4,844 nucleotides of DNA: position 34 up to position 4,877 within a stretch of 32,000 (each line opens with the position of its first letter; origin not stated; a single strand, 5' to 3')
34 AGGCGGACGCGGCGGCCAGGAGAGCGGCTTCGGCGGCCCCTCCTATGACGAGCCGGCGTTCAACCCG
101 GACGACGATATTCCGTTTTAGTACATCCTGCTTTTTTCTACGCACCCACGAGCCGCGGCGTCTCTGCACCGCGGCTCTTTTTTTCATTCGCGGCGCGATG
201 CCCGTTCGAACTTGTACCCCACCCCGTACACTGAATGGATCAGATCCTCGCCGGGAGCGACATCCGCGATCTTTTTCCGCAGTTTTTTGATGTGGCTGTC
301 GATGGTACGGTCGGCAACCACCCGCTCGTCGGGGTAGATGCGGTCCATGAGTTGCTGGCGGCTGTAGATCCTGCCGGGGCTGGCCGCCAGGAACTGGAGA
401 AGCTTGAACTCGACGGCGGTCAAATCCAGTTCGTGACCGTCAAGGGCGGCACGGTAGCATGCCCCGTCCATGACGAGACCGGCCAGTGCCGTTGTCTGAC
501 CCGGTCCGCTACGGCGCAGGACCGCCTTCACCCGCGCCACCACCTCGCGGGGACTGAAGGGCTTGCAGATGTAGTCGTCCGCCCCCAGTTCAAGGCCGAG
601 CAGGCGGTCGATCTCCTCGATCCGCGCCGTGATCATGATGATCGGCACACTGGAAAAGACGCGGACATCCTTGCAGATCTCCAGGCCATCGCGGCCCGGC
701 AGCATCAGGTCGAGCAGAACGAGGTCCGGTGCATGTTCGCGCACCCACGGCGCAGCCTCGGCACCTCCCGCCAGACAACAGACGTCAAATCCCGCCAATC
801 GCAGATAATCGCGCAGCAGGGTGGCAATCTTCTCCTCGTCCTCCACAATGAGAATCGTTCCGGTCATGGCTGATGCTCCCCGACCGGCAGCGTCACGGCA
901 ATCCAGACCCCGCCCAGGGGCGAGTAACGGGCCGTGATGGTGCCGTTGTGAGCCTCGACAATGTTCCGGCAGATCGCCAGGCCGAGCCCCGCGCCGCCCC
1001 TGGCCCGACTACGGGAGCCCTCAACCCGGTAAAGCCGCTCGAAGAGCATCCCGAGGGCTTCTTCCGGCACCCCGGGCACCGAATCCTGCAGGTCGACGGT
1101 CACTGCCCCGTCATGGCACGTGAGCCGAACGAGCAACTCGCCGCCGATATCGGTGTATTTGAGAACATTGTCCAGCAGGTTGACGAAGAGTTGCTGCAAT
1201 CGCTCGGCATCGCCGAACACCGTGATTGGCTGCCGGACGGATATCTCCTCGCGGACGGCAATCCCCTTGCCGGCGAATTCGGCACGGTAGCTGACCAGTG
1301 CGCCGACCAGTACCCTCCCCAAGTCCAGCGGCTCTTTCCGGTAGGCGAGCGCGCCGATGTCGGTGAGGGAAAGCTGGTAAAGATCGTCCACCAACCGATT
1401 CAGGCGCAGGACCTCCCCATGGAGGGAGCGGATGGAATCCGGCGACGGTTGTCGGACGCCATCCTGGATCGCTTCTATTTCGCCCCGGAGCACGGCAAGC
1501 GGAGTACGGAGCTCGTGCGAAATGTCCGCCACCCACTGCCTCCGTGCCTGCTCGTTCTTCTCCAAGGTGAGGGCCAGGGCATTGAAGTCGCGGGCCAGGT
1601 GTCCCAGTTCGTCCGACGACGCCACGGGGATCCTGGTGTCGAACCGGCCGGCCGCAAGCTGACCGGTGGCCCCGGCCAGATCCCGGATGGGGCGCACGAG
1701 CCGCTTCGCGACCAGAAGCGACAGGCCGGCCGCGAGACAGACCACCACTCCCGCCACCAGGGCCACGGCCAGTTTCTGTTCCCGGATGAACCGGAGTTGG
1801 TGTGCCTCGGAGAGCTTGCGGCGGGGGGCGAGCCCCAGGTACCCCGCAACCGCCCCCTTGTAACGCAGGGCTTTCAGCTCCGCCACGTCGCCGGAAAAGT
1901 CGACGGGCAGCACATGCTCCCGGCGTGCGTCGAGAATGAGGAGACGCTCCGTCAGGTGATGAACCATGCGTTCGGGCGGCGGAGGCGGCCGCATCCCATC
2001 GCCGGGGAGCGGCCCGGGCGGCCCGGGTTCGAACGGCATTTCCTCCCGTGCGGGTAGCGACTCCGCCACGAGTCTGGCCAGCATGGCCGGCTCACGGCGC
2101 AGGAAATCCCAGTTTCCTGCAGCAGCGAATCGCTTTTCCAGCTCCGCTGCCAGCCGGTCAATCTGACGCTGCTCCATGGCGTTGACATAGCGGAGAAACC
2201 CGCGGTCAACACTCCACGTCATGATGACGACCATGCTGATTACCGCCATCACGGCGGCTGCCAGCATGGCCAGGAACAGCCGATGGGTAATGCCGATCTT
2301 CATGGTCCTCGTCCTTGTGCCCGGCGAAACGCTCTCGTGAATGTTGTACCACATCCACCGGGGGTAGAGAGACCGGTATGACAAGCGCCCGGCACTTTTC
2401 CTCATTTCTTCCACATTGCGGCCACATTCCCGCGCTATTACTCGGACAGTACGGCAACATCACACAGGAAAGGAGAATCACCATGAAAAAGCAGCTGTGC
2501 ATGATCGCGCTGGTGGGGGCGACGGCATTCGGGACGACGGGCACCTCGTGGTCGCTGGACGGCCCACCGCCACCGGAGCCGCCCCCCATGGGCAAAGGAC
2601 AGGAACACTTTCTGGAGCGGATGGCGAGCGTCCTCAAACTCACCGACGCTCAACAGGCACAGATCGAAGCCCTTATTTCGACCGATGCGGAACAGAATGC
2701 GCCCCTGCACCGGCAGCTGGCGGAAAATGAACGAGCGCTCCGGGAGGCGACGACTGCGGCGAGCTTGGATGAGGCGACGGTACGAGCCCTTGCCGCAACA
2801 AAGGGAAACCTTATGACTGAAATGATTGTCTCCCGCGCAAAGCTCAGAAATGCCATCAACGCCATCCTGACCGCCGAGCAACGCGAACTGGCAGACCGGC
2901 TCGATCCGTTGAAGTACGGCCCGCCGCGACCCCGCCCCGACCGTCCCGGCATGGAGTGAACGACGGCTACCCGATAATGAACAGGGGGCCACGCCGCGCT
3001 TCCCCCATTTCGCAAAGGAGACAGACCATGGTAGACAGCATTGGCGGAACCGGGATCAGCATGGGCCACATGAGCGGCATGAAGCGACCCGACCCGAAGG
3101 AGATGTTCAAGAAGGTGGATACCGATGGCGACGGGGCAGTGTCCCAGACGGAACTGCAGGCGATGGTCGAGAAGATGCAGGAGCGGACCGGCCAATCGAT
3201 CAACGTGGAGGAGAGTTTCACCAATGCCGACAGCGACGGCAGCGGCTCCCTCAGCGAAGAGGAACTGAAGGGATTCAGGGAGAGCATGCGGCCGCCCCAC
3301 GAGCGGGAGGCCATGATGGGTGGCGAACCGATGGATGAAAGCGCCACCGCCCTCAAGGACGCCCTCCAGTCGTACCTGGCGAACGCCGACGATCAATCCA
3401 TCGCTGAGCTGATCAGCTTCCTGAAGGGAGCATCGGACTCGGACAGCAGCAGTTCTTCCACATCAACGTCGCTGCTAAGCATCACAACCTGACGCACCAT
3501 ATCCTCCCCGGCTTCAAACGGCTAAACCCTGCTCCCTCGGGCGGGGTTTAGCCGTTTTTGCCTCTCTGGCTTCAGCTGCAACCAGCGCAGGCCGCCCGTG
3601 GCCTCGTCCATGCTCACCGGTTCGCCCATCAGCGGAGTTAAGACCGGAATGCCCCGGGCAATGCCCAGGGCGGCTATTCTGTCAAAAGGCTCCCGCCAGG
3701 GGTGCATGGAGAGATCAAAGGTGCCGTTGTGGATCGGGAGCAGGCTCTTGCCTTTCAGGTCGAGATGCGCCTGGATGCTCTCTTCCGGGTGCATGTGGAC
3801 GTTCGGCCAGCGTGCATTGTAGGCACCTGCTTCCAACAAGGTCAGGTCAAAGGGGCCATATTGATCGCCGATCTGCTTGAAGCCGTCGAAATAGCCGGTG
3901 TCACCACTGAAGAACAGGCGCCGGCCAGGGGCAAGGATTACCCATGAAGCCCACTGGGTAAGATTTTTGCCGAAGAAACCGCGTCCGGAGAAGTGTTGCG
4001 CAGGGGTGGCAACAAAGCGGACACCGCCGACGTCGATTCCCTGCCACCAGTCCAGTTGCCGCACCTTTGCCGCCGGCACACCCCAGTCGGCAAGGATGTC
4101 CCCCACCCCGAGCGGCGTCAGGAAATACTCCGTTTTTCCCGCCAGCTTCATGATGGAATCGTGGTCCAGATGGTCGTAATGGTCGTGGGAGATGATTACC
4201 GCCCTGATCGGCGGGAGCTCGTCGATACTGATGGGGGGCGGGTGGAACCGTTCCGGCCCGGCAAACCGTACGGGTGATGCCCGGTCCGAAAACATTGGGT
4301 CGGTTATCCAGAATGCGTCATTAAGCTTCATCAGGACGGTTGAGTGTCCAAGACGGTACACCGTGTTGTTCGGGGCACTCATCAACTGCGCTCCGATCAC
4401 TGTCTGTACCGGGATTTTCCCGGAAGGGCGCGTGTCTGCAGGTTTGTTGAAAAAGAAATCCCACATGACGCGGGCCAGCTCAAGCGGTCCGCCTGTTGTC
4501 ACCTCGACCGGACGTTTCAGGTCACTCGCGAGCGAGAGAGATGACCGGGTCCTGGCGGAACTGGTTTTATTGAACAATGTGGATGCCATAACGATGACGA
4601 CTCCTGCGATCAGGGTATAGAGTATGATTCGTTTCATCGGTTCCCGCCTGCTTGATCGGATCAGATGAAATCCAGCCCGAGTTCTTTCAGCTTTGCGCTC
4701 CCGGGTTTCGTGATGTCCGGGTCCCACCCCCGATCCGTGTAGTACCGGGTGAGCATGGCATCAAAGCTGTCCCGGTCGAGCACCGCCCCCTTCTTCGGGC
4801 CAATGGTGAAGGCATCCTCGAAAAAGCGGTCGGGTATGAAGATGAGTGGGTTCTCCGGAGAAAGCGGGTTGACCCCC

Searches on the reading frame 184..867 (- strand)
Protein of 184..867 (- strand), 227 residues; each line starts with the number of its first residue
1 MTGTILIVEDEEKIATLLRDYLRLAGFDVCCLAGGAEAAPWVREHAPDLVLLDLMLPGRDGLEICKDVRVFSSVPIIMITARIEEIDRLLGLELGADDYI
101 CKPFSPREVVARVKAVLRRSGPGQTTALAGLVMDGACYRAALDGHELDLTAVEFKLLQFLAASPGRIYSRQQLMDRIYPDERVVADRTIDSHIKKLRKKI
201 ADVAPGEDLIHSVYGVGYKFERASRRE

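Call 61: search_protein_families(library=pfam, proteins=[window:184-867:-], max_evalue=0.00001)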
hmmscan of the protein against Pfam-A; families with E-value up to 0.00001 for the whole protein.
window:184-867:- (227 aa): 2 families
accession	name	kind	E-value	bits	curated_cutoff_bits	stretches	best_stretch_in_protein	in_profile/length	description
PF00072.30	Response_reg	-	8.4e-28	97.2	30.2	1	5-114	1-111/111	Response regulator receiver domain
PF00486.34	Trans_reg_C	-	8.9e-24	83.8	26.2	1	144-220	1-77/77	Transcriptional regulatory protein, C terminal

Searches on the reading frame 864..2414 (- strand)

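Call 61: search_protein_families(library=pfam, proteins=[window:864-2414:-], max_evalue=0.00001)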
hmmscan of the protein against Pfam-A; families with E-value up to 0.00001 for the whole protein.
window:864-2414:- (516 aa): 3 families
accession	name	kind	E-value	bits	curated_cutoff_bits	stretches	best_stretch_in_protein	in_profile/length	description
PF02518.31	HATPase_c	-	2.6e-25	89.5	26.4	1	401-511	1-109/111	Histidine kinase-, DNA gyrase B-, and HSP90-like ATPase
PF00672.30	HAMP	-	5.9e-16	59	25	1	234-285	1-52/53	HAMP domain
PF00512.31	HisKA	-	1.8e-14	54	26.9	1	290-349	1-61/66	His Kinase A (phospho-acceptor) domain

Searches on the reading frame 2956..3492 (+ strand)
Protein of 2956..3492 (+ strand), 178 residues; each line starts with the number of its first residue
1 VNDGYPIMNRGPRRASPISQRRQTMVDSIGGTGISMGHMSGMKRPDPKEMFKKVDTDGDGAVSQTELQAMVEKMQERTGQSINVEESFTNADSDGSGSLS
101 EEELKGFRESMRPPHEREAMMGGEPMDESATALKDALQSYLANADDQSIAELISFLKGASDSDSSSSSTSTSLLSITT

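Call 61: search_protein_families(library=pfam, proteins=[window:2956-3492:+], max_evalue=0.00001)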
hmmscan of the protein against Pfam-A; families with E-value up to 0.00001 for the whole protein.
window:2956-3492:+ (178 aa): 5 families
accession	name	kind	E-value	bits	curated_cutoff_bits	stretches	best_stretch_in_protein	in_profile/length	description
PF00036.39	EF-hand_1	-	4.4e-13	48.2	25.4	1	48-74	3-29/29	EF hand domain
PF13499.12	EF-hand_7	-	2.7e-12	47.3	30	1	48-105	5-63/67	EF-hand domain pair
PF13202.12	EF-hand_5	-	3.6e-11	42.4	25.9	1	49-71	3-25/25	EF hand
PF13405.12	EF-hand_6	-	2.9e-10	39.4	25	0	48-73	3-28/30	EF-hand domain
PF13833.12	EF-hand_8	-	4.7e-07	29.9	28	0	49-72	29-52/54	EF-hand domain pair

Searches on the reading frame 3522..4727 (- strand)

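Call 61: search_protein_families(library=pfam, proteins=[window:3522-4727:-], max_evalue=0.00001)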
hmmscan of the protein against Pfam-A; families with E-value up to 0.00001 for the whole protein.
window:3522-4727:- (401 aa): 2 families
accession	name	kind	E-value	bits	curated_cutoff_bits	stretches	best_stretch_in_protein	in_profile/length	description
PF12706.13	Lactamase_B_2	-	9.4e-47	159.6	27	1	142-333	5-199/200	Beta-lactamase superfamily domain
PF13483.12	Lactamase_B_3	-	1.4e-09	38.6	24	1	124-333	3-160/160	Beta-lactamase superfamily domain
